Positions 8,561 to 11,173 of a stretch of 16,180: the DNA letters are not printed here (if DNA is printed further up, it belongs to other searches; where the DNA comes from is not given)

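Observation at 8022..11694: Orphan EspK-like three-gene operon, apparently without a type VII secretion system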

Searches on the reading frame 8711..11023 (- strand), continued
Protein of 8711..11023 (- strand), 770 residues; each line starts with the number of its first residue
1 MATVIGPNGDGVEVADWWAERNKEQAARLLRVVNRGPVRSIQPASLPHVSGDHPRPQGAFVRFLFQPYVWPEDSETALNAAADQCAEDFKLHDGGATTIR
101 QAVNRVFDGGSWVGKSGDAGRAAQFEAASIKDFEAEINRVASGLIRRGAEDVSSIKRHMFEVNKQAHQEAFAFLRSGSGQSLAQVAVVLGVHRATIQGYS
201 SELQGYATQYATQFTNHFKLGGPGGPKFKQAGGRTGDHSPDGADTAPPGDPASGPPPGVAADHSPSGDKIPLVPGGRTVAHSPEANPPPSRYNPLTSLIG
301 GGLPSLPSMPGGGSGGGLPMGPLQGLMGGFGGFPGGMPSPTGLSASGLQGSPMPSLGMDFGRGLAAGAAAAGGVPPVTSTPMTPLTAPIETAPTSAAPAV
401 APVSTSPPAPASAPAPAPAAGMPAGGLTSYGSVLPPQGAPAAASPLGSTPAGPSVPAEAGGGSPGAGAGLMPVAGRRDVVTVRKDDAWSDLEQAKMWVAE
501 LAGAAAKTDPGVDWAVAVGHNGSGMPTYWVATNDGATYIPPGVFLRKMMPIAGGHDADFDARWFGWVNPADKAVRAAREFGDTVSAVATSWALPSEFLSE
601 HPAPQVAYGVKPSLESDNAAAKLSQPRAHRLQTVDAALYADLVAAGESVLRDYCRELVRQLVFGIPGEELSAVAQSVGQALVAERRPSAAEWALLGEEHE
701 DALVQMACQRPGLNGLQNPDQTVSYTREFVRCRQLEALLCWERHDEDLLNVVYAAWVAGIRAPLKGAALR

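Call 52: get_annotated_region(hit=H56, flank=20000)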
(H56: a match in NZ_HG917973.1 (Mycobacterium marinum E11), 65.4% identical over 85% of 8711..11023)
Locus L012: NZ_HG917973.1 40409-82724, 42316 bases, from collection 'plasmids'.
description: Mycobacterium marinum E11 plasmid pRAW, complete sequence
organism: Mycobacterium marinum E11 (NCBI taxid 1131442)
taxonomy: Bacteria; Actinomycetota; Actinomycetes; Mycobacteriales; Mycobacteriaceae; Mycobacterium; Mycobacterium marinum; Mycobacterium marinum E11
host: -; source: -; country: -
typing (MOB-suite, as given by PLSDB): mobilizable; replicon rep_cluster_1588; relaxase MOBF
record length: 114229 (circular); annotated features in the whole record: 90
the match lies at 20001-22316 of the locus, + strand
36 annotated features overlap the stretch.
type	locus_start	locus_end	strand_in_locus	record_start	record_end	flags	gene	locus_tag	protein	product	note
CDS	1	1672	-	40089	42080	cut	-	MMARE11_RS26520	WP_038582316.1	serine/threonine-protein kinase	-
CDS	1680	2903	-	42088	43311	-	-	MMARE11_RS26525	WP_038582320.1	hypothetical protein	-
CDS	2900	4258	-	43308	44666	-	-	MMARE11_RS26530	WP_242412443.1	hypothetical protein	-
CDS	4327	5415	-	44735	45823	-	-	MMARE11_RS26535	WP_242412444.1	FHA domain-containing protein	-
CDS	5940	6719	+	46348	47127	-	-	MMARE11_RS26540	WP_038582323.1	sensor domain-containing protein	-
CDS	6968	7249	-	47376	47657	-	-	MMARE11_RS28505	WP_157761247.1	hypothetical protein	-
CDS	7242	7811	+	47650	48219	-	-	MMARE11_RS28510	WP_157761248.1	sensor domain-containing protein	-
CDS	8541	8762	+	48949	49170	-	-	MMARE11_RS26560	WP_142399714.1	hypothetical protein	-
CDS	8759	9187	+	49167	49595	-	-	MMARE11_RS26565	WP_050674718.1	WhiB family transcriptional regulator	-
CDS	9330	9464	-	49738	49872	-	-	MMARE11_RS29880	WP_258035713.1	hypothetical protein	-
CDS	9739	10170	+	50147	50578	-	-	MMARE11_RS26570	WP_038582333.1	hypothetical protein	-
CDS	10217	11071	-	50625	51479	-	-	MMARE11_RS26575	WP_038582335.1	ParB N-terminal domain-containing protein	-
CDS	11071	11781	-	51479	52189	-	-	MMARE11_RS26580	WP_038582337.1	ParA family protein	-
CDS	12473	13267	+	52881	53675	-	-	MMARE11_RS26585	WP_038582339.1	ParA family protein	-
CDS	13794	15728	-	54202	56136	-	-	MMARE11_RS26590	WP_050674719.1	hypothetical protein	-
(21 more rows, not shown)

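Call 58: get_annotated_region(hit=H61, flank=12000)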
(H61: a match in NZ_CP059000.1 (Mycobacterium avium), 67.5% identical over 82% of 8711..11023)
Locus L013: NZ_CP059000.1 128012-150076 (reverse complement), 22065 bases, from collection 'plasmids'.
description: Mycobacterium avium subsp. hominissuis strain HP17 plasmid pHP17a, complete sequence
organism: Mycobacterium avium (NCBI taxid 439334)
taxonomy: Bacteria; Actinomycetota; Actinomycetes; Mycobacteriales; Mycobacteriaceae; Mycobacterium; Mycobacterium avium
host: -; source: Homo sapiens,sputum; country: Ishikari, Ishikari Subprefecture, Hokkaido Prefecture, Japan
typing (MOB-suite, as given by PLSDB): mobilizable; relaxase MOBF
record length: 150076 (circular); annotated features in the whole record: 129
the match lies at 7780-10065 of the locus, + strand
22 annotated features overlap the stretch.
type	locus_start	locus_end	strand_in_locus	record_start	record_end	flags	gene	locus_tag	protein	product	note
CDS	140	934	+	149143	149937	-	-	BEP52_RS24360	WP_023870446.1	ParA family protein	-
CDS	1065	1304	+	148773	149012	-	-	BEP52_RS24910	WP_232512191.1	hypothetical protein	-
CDS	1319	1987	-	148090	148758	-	-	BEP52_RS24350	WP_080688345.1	WhiB family transcriptional regulator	-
CDS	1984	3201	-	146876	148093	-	-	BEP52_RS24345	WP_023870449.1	replication protein Rep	-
CDS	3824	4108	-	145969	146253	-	-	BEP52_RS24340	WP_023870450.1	hypothetical protein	-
CDS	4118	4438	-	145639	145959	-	-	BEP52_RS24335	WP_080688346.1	WhiB family transcriptional regulator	-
CDS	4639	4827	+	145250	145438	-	-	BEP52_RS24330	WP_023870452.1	hypothetical protein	-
CDS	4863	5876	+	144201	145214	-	-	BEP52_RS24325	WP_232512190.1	hypothetical protein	-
CDS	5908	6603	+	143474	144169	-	-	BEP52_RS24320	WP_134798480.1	hypothetical protein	-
CDS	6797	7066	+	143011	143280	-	-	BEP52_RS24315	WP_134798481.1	hypothetical protein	-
CDS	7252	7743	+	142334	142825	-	-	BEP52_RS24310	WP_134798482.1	hypothetical protein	-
CDS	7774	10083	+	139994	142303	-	-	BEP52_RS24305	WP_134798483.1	WXG100 family type VII secretion target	-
CDS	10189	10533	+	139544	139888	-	-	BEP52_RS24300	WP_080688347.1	DUF4440 domain-containing protein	-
CDS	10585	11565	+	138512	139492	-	-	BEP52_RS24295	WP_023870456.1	hypothetical protein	-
CDS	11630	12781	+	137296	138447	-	-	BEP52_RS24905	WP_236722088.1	transglycosylase SLT domain-containing protein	-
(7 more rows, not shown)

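Call 59: get_annotated_region(hit=H40, flank=3000)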
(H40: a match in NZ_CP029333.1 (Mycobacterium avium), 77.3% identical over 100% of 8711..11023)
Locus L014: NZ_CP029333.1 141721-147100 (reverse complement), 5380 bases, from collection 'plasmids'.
description: Mycobacterium avium subsp. hominissuis strain MAC109 plasmid pMAC109a, complete sequence
organism: Mycobacterium avium (NCBI taxid 439334)
taxonomy: Bacteria; Actinomycetota; Actinomycetes; Mycobacteriales; Mycobacteriaceae; Mycobacterium; Mycobacterium avium
host: -; source: Homo sapiens,blood; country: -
typing (MOB-suite, as given by PLSDB): mobilizable; replicon rep_cluster_519; relaxase MOBF
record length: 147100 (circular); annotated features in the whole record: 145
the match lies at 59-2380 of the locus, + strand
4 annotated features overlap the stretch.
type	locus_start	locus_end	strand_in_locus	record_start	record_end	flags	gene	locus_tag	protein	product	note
CDS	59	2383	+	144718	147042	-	-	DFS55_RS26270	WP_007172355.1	hypothetical protein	-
CDS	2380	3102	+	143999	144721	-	-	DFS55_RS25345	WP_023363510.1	hypothetical protein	-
CDS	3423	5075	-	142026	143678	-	tnpB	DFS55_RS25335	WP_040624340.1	IS607 family element RNA-guided endonuclease TnpB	-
CDS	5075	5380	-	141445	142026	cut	-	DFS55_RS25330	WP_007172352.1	IS607 family transposase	-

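Call 60: get_annotated_region(hit=H51, flank=3000)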
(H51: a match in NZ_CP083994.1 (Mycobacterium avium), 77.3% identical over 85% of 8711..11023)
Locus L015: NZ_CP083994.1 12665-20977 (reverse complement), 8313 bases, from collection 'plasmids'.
description: Mycobacterium avium subsp. hominissuis strain OCU855s_P2_4s plasmid pP2-4a, complete sequence
organism: Mycobacterium avium (NCBI taxid 439334)
taxonomy: Bacteria; Actinomycetota; Actinomycetes; Mycobacteriales; Mycobacteriaceae; Mycobacterium; Mycobacterium avium
host: -; source: -; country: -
typing (MOB-suite, as given by PLSDB): mobilizable; replicon rep_cluster_519; relaxase MOBF,MOBP
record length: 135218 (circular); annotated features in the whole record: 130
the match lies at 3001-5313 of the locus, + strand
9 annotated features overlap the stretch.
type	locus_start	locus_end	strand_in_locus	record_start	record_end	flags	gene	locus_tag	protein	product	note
CDS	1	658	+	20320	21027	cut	-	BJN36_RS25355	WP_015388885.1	hypothetical protein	-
CDS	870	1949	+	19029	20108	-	-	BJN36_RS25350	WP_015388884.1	DUF6036 family nucleotidyltransferase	-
CDS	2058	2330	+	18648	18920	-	-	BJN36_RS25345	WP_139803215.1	hypothetical protein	-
CDS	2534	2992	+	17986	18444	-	-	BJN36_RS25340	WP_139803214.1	hypothetical protein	-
CDS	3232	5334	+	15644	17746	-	-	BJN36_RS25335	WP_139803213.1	hypothetical protein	-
CDS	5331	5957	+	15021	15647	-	-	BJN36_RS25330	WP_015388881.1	hypothetical protein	-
CDS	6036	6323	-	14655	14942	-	-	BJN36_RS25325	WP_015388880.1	type II toxin-antitoxin system VapB family antitoxin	-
CDS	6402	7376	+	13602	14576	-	-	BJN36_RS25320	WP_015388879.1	hypothetical protein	-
CDS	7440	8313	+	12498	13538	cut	-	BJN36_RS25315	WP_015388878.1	C40 family peptidase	GO:0006508 - proteolysis [Evidence IEA]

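Call 61: get_annotated_region(hit=H63, flank=3000)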
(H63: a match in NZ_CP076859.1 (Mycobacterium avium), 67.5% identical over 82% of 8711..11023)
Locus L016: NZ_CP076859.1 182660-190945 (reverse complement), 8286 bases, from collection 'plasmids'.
description: Mycobacterium avium subsp. hominissuis strain OCU901s_S2_2s plasmid pS2a, complete sequence
organism: Mycobacterium avium (NCBI taxid 439334)
taxonomy: Bacteria; Actinomycetota; Actinomycetes; Mycobacteriales; Mycobacteriaceae; Mycobacterium; Mycobacterium avium
host: -; source: Homo sapiens,sputum; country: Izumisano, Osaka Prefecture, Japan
typing (MOB-suite, as given by PLSDB): mobilizable; relaxase MOBF
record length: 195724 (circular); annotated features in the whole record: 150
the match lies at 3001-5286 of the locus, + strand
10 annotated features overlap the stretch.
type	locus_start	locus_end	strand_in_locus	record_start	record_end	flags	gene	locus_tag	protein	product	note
CDS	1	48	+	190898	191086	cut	-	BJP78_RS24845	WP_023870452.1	hypothetical protein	-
CDS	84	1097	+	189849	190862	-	-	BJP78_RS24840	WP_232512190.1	hypothetical protein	-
CDS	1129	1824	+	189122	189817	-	-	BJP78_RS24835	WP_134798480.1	hypothetical protein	-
CDS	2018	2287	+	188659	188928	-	-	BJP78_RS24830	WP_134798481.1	hypothetical protein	-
CDS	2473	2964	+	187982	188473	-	-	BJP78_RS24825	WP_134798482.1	hypothetical protein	-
CDS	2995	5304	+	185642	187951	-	-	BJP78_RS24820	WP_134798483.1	WXG100 family type VII secretion target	-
CDS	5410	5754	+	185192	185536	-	-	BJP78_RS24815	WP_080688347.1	DUF4440 domain-containing protein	-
CDS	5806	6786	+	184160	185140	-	-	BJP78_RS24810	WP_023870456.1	hypothetical protein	-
CDS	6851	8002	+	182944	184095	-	-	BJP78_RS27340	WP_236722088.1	transglycosylase SLT domain-containing protein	-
CDS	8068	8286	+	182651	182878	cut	-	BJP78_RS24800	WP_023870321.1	antitoxin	-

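Call 65: get_annotated_region(hit=H60, flank=9000)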
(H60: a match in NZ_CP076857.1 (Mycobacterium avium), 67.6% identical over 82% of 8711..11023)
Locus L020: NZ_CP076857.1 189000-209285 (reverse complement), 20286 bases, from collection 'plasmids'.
description: Mycobacterium avium subsp. hominissuis strain OCU873s_P7_4s plasmid pP7a, complete sequence
organism: Mycobacterium avium (NCBI taxid 439334)
taxonomy: Bacteria; Actinomycetota; Actinomycetes; Mycobacteriales; Mycobacteriaceae; Mycobacterium; Mycobacterium avium
host: -; source: Homo sapiens,sputum; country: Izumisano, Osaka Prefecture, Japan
typing (MOB-suite, as given by PLSDB): mobilizable; relaxase MOBF
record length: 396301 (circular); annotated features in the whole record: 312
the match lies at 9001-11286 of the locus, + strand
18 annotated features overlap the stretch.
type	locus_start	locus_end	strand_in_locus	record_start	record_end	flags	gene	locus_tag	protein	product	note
CDS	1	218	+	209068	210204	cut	-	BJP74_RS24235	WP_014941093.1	LLM class flavin-dependent oxidoreductase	-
CDS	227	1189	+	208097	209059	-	-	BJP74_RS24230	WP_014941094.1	hypothetical protein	-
CDS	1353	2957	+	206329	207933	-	-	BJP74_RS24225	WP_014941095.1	PEP-utilizing enzyme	GO:0016310 - phosphorylation [Evidence IEA]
CDS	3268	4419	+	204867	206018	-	-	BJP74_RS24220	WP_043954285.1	acetyl-CoA C-acetyltransferase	-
CDS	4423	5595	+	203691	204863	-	-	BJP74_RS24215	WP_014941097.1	acyl-CoA dehydrogenase family protein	-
CDS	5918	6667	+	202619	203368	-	-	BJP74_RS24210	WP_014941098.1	SDR family oxidoreductase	-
CDS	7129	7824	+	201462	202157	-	-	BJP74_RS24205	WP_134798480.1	hypothetical protein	-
CDS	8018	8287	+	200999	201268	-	-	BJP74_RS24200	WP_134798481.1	hypothetical protein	-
CDS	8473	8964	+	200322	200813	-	-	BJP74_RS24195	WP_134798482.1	hypothetical protein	-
CDS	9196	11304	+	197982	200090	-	-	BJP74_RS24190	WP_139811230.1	hypothetical protein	-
CDS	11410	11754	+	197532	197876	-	-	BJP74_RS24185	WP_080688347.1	DUF4440 domain-containing protein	-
CDS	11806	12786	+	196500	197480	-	-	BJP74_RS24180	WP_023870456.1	hypothetical protein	-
CDS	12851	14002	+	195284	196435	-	-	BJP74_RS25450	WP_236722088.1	transglycosylase SLT domain-containing protein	-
CDS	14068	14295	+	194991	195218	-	-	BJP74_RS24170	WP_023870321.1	antitoxin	-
CDS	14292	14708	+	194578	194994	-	-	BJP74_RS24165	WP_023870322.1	type II toxin-antitoxin system VapC family toxin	-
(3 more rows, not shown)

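Call 71: search_dna_similar(query=L007:11437-15042:-, collection=plasmids, mode=protein, max_rows=40, rows=spread)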
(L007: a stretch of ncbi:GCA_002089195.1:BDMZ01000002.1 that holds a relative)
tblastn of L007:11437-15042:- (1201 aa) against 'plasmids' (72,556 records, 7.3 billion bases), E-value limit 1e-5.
The search stops at 5000 records and this limit was reached: more records match than are counted here, and every count below describes the 5000 best-scoring records only.
Records with a match: at least 5000; places in all: 5144; records where one place covers at least 80% of the query: 8.
Best place of each record, by identity: >=99% 3; 90-95% 2; 80-90% 2; 60-80% 32; <60% 4961.
By first word of the organism name: Escherichia 2443; Klebsiella 909; Salmonella 286; Agrobacterium 195; Mycobacterium 117; Rhizobium 117; Shigella 114; Rhodococcus 87; Sinorhizobium 62; Corynebacterium 60; and 107 more.
By predicted mobility (MOB-suite, as given by PLSDB): conjugative 4330; mobilizable 344; non-mobilizable 326.
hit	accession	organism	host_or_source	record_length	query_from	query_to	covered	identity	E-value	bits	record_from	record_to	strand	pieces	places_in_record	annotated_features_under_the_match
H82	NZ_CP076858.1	Mycobacterium avium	Homo sapiens,sputum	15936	1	1201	100%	99.9%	0e+0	2087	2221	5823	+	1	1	mobF: MobF family relaxase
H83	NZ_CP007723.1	Corynebacterium glutamicum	ATCC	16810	1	840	70%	35.9%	2e-103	369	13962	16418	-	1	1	mobF: MobF family relaxase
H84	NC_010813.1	Corynebacterium aurimucosum ATCC 700975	-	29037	105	856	48%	32.2%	5e-27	222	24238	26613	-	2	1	mobF: MobF family relaxase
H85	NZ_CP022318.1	Brachybacterium avium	Vultur gryphus,mono isolate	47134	106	861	46%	31.1%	6e-29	202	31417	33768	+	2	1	mobF: MobF family relaxase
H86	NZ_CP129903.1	Rhodococcus ruber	soil,bacterial genome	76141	109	836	43%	29.8%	7e-18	169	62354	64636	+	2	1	mobF: MobF family relaxase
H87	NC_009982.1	Salmonella enterica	-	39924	109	670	33%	30.9%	1e-15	151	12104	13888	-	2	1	mobF: MobF family relaxase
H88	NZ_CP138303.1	Bradyrhizobium japonicum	Glycine max,cell culture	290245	446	836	33%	30.1%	2e-17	96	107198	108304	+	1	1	traA: Ti-type conjugative transfer relaxase TraA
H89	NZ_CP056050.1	Agrobacterium vitis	Vitis vinifera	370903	460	836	31%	30.5%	3e-18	99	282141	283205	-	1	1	traA: Ti-type conjugative transfer relaxase TraA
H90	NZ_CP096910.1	Pseudomonas aeruginosa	Homo sapiens,Sputum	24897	454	836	32%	29.4%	2e-15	90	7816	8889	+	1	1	traA: Ti-type conjugative transfer relaxase TraA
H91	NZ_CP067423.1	Skermanella sp. TT6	Homo sapiens,single cell,skin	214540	485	836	29%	29.3%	2e-16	93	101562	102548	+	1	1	traA: Ti-type conjugative transfer relaxase TraA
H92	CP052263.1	Klebsiella pneumoniae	Homo sapiens,blood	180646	21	276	21%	33.0%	1e-15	91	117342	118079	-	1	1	traI: conjugative transfer relaxase/helicase TraI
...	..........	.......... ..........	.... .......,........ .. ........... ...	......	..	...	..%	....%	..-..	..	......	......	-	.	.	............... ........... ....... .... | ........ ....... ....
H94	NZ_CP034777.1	Klebsiella pneumoniae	Homo sapiens,rectal swab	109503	21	276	21%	33.0%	1e-15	91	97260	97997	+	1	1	traD: type IV conjugative transfer system coupling protein TraD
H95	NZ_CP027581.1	Escherichia coli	Homo sapiens,stool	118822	32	277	20%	33.6%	3e-17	96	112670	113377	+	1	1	none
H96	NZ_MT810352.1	Klebsiella pneumoniae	-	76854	32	276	20%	33.7%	1e-17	97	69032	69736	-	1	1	traI: conjugative transfer relaxase/helicase TraI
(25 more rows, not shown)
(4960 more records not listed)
